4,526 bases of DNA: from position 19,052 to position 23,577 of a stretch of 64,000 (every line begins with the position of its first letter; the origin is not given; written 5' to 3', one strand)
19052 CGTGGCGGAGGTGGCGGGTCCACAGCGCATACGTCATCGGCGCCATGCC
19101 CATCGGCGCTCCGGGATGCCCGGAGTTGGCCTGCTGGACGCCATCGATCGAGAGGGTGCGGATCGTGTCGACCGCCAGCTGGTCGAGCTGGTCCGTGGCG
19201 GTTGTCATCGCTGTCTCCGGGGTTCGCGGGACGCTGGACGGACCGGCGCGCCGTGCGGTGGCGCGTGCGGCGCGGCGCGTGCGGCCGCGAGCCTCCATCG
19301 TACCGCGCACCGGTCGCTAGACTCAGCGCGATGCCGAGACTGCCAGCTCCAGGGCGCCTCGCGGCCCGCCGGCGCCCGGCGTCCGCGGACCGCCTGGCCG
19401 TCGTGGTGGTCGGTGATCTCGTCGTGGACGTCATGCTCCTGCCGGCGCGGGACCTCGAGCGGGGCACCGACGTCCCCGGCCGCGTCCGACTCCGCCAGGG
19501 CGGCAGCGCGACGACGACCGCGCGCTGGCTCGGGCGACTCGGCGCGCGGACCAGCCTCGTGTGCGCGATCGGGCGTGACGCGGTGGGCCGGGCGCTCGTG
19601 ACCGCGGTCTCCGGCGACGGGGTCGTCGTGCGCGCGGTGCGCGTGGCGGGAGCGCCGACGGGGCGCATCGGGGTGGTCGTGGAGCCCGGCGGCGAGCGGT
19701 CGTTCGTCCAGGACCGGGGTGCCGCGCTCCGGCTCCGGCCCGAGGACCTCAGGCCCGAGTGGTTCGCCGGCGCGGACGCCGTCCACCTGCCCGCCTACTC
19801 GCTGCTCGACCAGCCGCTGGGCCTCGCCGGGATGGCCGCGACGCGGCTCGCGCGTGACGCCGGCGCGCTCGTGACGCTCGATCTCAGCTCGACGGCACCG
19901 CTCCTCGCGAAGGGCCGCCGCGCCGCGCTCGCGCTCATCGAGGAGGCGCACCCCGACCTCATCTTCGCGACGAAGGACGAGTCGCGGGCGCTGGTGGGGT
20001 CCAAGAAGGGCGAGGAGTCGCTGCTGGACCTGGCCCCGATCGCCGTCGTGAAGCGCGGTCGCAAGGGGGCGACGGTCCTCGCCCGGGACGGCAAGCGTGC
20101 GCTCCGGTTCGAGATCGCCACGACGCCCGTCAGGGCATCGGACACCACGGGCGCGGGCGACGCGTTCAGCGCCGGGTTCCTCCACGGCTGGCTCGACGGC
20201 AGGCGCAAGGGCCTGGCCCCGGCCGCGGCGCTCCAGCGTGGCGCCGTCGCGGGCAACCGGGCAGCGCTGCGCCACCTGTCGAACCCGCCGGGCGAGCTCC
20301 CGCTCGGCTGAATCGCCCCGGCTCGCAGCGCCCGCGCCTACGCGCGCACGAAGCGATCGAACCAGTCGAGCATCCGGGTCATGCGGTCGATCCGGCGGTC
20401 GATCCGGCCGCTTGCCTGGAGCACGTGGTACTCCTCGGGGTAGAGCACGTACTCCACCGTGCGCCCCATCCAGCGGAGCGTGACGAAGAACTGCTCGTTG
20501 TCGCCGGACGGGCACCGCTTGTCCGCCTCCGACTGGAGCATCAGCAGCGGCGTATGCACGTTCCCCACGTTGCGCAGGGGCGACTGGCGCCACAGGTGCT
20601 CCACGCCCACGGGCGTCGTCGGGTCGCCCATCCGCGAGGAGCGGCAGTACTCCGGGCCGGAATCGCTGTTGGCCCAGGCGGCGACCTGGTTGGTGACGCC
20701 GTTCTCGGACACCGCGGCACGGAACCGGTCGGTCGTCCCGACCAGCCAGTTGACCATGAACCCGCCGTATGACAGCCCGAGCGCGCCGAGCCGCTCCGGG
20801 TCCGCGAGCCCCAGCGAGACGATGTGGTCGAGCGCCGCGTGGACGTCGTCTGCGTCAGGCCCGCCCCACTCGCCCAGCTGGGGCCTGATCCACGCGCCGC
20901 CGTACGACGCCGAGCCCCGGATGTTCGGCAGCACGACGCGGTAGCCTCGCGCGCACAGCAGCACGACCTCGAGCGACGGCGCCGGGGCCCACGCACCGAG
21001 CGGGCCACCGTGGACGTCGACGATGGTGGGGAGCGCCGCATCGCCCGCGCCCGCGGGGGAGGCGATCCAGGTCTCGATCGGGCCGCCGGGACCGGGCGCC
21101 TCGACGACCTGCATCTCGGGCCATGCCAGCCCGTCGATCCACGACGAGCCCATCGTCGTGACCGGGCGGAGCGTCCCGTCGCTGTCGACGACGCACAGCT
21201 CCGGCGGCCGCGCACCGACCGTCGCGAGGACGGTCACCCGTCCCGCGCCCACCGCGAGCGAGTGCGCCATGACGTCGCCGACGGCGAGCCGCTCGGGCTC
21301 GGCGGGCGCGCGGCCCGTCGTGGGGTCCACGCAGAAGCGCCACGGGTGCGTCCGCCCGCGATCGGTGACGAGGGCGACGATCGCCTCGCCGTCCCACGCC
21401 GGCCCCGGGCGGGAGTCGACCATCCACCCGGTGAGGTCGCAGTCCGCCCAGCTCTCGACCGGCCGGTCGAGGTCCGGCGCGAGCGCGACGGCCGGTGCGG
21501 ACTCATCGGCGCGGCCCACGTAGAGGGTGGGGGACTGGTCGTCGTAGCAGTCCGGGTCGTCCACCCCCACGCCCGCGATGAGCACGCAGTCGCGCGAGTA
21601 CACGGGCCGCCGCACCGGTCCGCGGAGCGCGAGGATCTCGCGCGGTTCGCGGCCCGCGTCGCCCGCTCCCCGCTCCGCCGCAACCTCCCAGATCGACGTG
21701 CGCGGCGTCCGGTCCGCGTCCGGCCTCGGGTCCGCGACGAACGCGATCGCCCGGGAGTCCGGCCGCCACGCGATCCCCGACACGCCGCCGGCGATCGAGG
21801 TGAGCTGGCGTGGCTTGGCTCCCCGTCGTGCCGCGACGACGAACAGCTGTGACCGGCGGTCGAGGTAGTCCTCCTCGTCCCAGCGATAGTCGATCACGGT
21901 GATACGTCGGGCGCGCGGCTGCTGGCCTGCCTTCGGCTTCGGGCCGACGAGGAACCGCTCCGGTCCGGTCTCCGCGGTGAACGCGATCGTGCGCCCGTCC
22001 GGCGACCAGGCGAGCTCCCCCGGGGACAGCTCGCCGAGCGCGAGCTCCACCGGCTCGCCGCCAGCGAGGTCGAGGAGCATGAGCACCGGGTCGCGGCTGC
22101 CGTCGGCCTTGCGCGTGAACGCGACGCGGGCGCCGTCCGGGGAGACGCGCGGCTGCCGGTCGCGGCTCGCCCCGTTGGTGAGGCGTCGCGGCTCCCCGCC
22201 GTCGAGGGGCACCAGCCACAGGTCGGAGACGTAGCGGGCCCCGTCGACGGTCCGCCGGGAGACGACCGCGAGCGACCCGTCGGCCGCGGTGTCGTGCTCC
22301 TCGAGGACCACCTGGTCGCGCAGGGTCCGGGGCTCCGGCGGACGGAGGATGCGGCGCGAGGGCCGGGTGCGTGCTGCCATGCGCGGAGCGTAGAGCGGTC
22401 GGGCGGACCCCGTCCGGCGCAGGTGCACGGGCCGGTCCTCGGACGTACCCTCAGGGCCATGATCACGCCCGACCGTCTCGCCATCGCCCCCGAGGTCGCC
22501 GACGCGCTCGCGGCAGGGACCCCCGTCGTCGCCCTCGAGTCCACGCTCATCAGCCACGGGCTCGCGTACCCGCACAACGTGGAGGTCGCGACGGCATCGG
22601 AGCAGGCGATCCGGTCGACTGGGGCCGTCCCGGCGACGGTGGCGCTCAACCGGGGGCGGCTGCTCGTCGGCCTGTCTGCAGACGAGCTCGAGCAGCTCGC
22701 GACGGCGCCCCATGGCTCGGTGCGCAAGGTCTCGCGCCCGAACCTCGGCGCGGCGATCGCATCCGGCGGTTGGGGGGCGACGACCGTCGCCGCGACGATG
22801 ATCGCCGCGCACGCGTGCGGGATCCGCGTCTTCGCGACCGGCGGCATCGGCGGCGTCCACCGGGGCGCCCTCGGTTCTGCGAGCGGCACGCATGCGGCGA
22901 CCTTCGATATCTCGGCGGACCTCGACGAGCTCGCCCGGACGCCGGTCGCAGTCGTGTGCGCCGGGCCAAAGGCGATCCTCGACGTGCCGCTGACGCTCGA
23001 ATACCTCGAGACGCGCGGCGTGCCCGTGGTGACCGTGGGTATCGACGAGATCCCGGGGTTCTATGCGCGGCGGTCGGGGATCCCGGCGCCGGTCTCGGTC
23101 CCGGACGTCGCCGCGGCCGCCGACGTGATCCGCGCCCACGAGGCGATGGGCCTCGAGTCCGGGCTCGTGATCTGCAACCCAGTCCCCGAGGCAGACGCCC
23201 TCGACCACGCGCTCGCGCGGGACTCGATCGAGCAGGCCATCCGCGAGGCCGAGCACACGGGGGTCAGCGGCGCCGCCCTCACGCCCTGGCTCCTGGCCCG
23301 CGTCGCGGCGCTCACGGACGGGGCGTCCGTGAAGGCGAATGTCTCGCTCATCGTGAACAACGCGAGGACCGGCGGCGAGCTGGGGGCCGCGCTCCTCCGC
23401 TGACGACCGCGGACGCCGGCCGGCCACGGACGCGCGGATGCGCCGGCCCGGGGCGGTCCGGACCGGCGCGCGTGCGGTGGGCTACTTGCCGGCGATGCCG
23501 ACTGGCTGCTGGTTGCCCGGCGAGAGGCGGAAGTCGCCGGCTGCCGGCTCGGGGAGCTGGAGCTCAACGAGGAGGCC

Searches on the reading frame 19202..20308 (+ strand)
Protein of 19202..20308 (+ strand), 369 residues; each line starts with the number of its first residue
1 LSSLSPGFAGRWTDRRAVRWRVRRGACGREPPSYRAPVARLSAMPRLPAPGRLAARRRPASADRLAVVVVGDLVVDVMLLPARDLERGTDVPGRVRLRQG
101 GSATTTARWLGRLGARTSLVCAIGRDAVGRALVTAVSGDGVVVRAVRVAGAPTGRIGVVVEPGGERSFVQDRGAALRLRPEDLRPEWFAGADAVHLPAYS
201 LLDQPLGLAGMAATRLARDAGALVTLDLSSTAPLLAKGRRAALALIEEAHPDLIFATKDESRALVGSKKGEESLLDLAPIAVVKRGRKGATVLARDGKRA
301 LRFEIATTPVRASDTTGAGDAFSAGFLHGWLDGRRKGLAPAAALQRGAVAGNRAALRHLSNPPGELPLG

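Call 27: search_protein_families(library=pfam, max_evalue=0.000001, proteins=[window:19202-20308:+])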
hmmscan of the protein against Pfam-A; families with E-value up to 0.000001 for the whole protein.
seq(369 aa): 1 family
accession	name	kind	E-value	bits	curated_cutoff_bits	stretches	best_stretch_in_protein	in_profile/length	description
PF00294.29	PfkB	-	7.6e-36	124.4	25.8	1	67-353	4-288/302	pfkB family carbohydrate kinase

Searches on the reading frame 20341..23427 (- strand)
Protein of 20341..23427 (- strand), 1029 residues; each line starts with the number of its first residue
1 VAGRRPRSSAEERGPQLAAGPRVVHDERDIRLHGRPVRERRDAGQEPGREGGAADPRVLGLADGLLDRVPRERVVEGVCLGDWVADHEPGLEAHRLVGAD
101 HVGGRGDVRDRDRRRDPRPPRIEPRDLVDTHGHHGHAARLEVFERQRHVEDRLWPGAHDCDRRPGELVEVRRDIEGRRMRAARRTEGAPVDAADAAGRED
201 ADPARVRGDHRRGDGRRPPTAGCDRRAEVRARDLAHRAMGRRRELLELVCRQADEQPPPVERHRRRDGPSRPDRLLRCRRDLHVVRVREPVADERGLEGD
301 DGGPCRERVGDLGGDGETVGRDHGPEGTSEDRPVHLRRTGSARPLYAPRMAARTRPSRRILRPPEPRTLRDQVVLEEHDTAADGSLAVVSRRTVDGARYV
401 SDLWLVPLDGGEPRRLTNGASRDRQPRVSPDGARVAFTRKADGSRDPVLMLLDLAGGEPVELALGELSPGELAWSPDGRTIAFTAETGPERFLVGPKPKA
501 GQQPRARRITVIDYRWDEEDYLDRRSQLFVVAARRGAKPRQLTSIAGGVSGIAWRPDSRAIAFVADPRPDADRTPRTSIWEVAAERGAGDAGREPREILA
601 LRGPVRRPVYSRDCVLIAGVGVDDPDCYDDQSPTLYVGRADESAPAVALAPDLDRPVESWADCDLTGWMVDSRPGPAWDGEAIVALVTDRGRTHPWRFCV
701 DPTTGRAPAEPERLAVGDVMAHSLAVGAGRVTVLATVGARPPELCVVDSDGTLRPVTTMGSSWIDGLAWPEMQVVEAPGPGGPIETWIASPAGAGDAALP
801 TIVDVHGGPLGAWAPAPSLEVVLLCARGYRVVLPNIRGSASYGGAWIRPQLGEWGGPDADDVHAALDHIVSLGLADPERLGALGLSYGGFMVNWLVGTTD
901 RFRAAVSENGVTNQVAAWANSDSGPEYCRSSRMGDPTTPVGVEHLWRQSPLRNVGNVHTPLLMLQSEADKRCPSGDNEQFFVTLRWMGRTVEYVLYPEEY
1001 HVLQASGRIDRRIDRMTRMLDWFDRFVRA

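Call 27: search_protein_families(library=pfam, max_evalue=0.000001, proteins=[window:20341-23427:-])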
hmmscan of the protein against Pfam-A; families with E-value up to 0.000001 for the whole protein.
seq(1029 aa): 2 families
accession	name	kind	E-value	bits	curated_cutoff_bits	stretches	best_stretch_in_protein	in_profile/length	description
PF00326.27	Peptidase_S9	-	1.7e-39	136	22.6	1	819-1026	5-209/213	Prolyl oligopeptidase family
PF07676.18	PD40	-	1.7e-13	50.6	20.9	0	413-446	1-35/38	WD40-like Beta Propeller Repeat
